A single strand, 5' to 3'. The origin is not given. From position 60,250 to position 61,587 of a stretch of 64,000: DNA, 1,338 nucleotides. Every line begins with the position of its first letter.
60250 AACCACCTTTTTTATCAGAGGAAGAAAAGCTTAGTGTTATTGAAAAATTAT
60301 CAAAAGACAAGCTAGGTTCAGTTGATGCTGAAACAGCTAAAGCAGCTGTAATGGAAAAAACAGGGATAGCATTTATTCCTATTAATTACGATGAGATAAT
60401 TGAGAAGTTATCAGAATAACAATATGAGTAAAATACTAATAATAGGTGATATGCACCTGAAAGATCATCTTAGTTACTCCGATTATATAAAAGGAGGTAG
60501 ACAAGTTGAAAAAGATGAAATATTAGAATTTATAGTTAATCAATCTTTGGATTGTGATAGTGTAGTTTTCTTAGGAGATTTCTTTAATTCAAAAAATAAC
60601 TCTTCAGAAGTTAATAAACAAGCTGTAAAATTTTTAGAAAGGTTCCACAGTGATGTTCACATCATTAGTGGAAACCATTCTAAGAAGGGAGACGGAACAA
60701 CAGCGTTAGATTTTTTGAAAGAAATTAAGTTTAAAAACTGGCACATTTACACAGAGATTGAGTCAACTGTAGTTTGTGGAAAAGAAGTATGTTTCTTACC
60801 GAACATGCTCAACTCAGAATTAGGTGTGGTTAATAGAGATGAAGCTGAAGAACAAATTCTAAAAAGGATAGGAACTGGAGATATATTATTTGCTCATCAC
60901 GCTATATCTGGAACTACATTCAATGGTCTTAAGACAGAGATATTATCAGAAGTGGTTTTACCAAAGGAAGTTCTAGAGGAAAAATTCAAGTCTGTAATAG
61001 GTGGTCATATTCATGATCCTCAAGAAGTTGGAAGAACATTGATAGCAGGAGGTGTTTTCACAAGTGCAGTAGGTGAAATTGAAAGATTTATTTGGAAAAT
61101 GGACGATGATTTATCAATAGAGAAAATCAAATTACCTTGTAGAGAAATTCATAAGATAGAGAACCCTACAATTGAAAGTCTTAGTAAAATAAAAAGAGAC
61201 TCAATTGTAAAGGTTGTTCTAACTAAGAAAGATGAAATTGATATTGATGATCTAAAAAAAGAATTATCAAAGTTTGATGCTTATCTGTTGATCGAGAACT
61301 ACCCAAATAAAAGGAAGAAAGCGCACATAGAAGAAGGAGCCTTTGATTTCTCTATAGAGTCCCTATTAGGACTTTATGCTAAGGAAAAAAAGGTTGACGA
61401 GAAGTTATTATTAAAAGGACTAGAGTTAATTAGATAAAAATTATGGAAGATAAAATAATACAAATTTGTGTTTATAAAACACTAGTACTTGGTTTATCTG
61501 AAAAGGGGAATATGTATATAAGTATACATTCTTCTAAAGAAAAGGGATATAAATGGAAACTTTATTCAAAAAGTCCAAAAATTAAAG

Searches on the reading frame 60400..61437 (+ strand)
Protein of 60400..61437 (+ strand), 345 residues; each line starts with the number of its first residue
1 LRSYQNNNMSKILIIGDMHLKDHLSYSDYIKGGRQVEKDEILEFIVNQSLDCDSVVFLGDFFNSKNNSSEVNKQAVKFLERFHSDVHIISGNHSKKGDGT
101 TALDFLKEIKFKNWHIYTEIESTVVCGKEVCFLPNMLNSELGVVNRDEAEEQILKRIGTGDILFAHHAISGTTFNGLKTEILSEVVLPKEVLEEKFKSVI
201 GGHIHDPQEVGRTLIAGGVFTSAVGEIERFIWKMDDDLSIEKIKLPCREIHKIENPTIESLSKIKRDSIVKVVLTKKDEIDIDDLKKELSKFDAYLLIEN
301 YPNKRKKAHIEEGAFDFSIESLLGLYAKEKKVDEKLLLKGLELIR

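Call 87: search_protein_families(library=pfam, proteins=[window:60400-61437:+], max_evalue=0.001)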
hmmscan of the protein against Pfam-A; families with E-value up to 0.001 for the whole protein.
window:60400-61437:+ (345 aa): 1 family
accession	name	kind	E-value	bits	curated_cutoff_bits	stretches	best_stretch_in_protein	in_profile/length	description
PF00149.33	Metallophos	-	1.2e-10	42.6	21.5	1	11-207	2-191/191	Calcineurin-like phosphoesterase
